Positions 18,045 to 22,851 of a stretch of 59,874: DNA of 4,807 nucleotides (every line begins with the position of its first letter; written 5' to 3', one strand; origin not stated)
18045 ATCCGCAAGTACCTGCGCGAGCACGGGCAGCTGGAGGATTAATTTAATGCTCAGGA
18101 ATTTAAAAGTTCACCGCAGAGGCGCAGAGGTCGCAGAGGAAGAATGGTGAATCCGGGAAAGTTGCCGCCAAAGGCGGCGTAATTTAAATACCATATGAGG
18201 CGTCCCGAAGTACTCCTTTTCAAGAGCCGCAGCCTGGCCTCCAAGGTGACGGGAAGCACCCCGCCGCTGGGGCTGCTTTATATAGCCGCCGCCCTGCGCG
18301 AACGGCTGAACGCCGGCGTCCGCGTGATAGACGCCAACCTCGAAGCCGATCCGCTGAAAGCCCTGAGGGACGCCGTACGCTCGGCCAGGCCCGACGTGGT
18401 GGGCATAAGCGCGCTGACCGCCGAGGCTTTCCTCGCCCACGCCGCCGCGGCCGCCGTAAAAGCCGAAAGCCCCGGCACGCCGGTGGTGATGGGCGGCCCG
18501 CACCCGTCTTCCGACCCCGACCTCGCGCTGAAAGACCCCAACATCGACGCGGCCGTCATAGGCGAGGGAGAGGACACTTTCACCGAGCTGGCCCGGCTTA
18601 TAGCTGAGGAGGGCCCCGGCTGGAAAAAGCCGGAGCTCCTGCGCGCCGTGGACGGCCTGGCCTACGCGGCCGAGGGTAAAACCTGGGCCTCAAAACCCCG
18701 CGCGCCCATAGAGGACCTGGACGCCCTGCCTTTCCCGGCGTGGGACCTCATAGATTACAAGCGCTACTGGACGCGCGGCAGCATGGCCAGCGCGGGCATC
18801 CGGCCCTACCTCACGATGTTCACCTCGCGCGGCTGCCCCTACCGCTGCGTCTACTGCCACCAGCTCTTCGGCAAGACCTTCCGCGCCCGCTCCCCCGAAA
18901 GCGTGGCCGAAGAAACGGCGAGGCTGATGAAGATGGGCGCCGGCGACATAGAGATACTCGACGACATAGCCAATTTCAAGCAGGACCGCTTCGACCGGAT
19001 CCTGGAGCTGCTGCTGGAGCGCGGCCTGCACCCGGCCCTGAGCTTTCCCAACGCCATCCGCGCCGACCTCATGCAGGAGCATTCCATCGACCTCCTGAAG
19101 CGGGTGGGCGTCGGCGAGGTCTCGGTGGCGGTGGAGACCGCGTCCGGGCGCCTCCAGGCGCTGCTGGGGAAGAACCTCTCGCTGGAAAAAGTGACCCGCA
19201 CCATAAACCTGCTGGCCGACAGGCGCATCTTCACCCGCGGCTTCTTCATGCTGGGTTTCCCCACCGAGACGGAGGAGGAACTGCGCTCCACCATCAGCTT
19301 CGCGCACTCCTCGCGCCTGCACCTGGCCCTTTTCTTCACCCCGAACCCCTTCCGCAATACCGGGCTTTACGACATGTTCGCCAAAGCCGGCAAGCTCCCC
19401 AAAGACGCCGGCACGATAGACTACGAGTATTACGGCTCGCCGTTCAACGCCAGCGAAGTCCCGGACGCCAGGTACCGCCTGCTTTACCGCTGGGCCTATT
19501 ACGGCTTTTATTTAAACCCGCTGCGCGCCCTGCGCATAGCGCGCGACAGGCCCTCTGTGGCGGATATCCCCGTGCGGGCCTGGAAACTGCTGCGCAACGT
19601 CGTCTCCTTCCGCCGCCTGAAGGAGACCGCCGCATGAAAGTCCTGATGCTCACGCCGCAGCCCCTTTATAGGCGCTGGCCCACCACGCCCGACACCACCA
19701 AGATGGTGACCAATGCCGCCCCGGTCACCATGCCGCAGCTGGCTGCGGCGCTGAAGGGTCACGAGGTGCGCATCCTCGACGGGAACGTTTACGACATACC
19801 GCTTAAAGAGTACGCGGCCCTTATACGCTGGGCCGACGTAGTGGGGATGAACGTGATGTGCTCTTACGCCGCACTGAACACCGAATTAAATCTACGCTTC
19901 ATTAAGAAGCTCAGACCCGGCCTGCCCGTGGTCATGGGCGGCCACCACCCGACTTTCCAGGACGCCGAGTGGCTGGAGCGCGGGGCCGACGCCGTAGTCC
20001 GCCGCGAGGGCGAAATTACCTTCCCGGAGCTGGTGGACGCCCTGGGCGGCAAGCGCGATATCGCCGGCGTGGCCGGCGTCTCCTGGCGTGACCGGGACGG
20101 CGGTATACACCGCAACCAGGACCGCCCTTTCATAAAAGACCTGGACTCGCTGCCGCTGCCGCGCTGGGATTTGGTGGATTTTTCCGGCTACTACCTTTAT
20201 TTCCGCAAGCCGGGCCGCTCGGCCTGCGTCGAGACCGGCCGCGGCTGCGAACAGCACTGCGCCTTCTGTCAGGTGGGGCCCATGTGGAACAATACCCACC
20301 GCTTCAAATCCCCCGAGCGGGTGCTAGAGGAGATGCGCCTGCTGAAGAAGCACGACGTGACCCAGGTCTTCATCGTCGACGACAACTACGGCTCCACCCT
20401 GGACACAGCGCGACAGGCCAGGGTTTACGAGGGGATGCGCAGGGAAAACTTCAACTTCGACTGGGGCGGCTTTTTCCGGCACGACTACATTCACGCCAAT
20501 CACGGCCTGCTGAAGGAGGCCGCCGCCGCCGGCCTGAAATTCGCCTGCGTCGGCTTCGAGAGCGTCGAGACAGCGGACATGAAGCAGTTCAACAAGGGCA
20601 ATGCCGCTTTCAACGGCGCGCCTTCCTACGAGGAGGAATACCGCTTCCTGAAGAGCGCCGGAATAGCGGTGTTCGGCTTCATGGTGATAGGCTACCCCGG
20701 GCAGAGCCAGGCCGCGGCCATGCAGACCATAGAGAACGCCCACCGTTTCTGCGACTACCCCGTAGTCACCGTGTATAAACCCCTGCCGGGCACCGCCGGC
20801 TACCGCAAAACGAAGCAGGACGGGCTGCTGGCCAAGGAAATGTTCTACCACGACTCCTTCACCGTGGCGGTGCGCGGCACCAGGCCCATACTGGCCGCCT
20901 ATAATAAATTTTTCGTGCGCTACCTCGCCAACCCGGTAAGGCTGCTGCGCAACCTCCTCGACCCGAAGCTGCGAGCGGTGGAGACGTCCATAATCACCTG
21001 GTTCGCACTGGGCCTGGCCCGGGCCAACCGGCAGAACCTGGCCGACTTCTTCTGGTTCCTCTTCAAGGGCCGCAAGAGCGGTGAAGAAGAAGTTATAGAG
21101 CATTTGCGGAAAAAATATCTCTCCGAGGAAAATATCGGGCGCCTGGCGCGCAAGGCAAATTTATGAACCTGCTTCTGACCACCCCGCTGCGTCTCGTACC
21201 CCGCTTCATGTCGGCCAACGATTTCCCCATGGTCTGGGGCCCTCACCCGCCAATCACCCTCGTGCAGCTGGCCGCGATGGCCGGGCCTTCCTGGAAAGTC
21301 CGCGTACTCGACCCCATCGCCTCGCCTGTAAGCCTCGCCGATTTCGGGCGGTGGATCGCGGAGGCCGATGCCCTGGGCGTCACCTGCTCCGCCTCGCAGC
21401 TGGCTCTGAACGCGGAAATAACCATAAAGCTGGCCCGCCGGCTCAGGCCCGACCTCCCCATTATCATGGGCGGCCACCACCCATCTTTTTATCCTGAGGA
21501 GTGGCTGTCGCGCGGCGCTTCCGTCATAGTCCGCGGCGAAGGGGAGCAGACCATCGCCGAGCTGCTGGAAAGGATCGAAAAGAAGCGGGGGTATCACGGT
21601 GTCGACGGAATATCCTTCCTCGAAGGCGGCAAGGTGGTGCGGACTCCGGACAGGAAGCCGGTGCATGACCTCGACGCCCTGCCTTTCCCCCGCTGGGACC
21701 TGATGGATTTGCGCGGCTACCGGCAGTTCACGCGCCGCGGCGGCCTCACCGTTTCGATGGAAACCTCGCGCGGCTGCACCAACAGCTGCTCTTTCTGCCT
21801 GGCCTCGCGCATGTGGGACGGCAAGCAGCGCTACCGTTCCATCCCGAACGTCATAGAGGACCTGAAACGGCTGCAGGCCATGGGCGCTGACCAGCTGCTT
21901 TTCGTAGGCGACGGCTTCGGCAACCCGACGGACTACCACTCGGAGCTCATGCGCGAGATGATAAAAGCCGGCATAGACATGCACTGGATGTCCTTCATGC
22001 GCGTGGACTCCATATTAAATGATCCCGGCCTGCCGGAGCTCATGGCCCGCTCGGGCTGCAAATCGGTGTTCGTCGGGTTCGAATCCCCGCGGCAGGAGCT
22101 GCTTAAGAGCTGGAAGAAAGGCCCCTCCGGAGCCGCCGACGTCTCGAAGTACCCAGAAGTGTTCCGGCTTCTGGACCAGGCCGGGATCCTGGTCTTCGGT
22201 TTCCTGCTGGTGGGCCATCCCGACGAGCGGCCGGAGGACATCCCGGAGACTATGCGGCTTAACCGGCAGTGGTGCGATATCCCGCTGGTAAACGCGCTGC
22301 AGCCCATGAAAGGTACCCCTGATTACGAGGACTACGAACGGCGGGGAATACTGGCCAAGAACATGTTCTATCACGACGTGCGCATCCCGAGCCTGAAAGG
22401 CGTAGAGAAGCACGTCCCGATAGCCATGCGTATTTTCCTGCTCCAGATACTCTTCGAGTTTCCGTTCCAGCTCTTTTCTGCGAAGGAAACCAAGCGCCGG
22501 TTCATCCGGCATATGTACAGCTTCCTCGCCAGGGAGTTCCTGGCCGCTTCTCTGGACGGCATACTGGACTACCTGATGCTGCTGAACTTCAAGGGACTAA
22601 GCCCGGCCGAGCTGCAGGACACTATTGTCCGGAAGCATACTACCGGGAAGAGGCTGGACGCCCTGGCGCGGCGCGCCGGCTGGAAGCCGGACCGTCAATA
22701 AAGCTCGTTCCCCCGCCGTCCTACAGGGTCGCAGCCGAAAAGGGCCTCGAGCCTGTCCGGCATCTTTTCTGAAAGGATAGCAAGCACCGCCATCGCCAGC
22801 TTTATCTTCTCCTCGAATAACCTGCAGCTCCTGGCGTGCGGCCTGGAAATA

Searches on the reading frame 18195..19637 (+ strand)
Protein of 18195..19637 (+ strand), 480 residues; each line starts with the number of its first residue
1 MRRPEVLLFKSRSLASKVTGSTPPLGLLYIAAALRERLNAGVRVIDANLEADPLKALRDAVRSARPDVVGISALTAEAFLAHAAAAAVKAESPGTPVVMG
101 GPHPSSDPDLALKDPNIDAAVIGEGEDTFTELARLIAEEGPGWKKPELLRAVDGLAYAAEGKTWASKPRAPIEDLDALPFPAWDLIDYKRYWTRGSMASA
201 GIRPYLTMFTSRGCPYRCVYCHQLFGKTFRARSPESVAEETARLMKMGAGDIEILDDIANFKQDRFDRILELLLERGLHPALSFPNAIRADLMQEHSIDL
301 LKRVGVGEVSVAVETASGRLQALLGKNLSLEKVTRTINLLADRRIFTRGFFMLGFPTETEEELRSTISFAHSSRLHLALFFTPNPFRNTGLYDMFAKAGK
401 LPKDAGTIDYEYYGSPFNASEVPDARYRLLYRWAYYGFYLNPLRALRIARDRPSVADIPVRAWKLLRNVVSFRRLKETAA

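Call 8: search_protein_families(library=ncbifam, proteins=[window:18195-19637:+], max_evalue=0.00001)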
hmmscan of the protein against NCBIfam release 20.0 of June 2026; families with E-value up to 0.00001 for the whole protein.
window:18195-19637:+ (480 aa): 21 families
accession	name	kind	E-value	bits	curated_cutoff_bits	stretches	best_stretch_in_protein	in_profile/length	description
TIGR02026.1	BchE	equivalog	2e-47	162.2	481.35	1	13-398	11-390/497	magnesium-protoporphyrin IX monomethyl ester anaerobic oxidative cyclase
TIGR04072.2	rSAM_ladder_B12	equivalog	6.3e-34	117.3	360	2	207-416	182-393/443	lipid biosynthesis B12-binding/radical SAM protein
TIGR03471.1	HpnJ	equivalog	8.3e-31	107.4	577.6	1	41-473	46-467/472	hopanoid biosynthesis associated radical SAM protein HpnJ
NF038361.1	rSAM_Sden_1168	equivalog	2.9e-30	105.3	575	1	23-377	84-455/560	Sden_1168 family B12-binding radical SAM P-methyltransferase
TIGR04385.1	B12_rSAM_cofa1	equivalog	5.1e-29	101.7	450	1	6-369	2-360/438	B12 lower ligand biosynthesis radical SAM protein BzaD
NF050148.1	rSAM_ApyD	equivalog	2.2e-26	92.4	750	1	48-370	57-363/645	RiPP biosynthesis radical SAM protein ApyD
TIGR04014.1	B12_SAM_MJ_0865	equivalog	5.1e-26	91.4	360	1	57-396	30-359/434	methyl-coenzyme M reductase glutamine C-methyltransferase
TIGR04013.1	B12_SAM_MJ_1487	hypoth_equivalog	8.3e-25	87.4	251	1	53-370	31-330/382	TIGR04013 family B12-binding domain/radical SAM domain-containing protein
TIGR03975.1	rSAM_ocin_1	subfamily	8.5e-25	87.3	281.85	1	55-367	118-424/606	RiPP maturation radical SAM C-methyltransferase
TIGR04479.1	bcpD_PhpK_rSAM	subfamily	2.5e-24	85.5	600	1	54-372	99-408/504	PhpK family radical SAM P-methyltransferase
TIGR04295.1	B12_rSAM_oligo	hypoth_equivalog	3.2e-24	85.4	400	1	24-332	25-320/422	TIGR04295 family B12-binding domain-containing radical SAM protein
NF033712.0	B12_rSAM_KedN5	subfamily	3.1e-19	68.6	700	1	26-267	19-257/624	KedN5 family methylcobalamin-dependent radical SAM C-methyltransferase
TIGR04367.1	HpnR_B12_rSAM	equivalog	3.4e-18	65.4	650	1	14-317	12-297/490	hopanoid C-3 methylase HpnR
NF033070.1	rSAM_AprD4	equivalog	1.5e-13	50.5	500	1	172-370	167-363/456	AprD4 family radical SAM diol-dehydratase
TIGR03960.1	rSAM_fuse_unch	hypoth_equivalog_domain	2.5e-10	39.5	462.3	1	210-370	258-421/605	TIGR03960 family B12-binding radical SAM protein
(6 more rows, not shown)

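Call 9: search_protein_families(library=pfam, proteins=[window:18195-19637:+], max_evalue=0.00001)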
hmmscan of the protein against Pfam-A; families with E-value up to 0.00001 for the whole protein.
window:18195-19637:+ (480 aa): 2 families
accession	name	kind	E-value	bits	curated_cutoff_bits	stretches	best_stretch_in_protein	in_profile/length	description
PF02310.24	B12-binding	-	7.1e-27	94.1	32.1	1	14-132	4-120/121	B12 binding domain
PF04055.27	Radical_SAM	-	2.6e-19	70.4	29.5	1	210-370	3-166/166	Radical SAM superfamily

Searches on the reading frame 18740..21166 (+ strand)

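Call 7: search_protein_families(library=pfam, proteins=[window:18740-21166:+])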
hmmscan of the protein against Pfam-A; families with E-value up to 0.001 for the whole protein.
window:18740-21166:+ (808 aa): 2 families
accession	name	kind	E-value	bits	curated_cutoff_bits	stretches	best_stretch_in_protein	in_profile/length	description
PF02310.24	B12-binding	-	5.7e-15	55.7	32.1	1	331-432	17-121/121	B12 binding domain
PF04055.27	Radical_SAM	-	3.2e-08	34.4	29.5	1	498-664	2-163/166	Radical SAM superfamily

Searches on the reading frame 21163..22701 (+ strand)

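Call 7: search_protein_families(library=pfam, proteins=[window:21163-22701:+])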
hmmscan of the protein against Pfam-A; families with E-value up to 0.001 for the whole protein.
window:21163-22701:+ (512 aa): 2 families
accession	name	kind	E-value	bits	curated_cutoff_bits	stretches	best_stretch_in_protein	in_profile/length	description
PF04055.27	Radical_SAM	-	4e-17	63.3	29.5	1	199-366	1-165/166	Radical SAM superfamily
PF02310.24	B12-binding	-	1.1e-15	57.9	32.1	1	26-134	10-120/121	B12 binding domain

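Call 8: search_protein_families(library=ncbifam, proteins=[window:21163-22701:+], max_evalue=0.00001)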
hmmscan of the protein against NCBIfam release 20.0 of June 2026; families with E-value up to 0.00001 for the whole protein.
window:21163-22701:+ (512 aa): 20 families
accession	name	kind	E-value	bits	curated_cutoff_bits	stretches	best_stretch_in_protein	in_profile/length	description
TIGR02026.1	BchE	equivalog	1.8e-39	136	481.35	1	46-449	40-449/497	magnesium-protoporphyrin IX monomethyl ester anaerobic oxidative cyclase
TIGR04479.1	bcpD_PhpK_rSAM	subfamily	2.7e-39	134.9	600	1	122-366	175-405/504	PhpK family radical SAM P-methyltransferase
TIGR03471.1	HpnJ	equivalog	9.1e-31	107.2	577.6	1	30-401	34-397/472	hopanoid biosynthesis associated radical SAM protein HpnJ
NF038361.1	rSAM_Sden_1168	equivalog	5.3e-28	97.9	575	1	73-366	146-447/560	Sden_1168 family B12-binding radical SAM P-methyltransferase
NF050148.1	rSAM_ApyD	equivalog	6.7e-27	94.1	750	1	68-392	75-394/645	RiPP biosynthesis radical SAM protein ApyD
TIGR04072.2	rSAM_ladder_B12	equivalog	6.8e-26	90.9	360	1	88-364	90-343/443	lipid biosynthesis B12-binding/radical SAM protein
TIGR04014.1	B12_SAM_MJ_0865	equivalog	3.2e-23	82.2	360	1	99-386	70-353/434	methyl-coenzyme M reductase glutamine C-methyltransferase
TIGR04013.1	B12_SAM_MJ_1487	hypoth_equivalog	3.9e-23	81.9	251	1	87-367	59-330/382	TIGR04013 family B12-binding domain/radical SAM domain-containing protein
TIGR04367.1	HpnR_B12_rSAM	equivalog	3.3e-22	78.7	650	1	57-326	48-313/490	hopanoid C-3 methylase HpnR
TIGR03975.1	rSAM_ocin_1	subfamily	2.7e-21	75.7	281.85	1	87-381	147-435/606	RiPP maturation radical SAM C-methyltransferase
TIGR04385.1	B12_rSAM_cofa1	equivalog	2.5e-19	69.8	450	1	69-367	73-361/438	B12 lower ligand biosynthesis radical SAM protein BzaD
TIGR04295.1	B12_rSAM_oligo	hypoth_equivalog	1.6e-17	63.3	400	1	101-312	105-307/422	TIGR04295 family B12-binding domain-containing radical SAM protein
NF040546.1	rSAM_CUAEP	equivalog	6.2e-17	61.4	500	1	43-353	27-324/468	CUAEP/CCAEP-tail radical SAM (seleno)protein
NF040542.1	rSAM_RCCLKC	equivalog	2.2e-16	60.1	450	1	89-342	70-322/423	arsinothricin biosynthesis radical SAM protein ArsL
NF033712.0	B12_rSAM_KedN5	subfamily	2.9e-16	58.8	700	1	91-267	85-265/624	KedN5 family methylcobalamin-dependent radical SAM C-methyltransferase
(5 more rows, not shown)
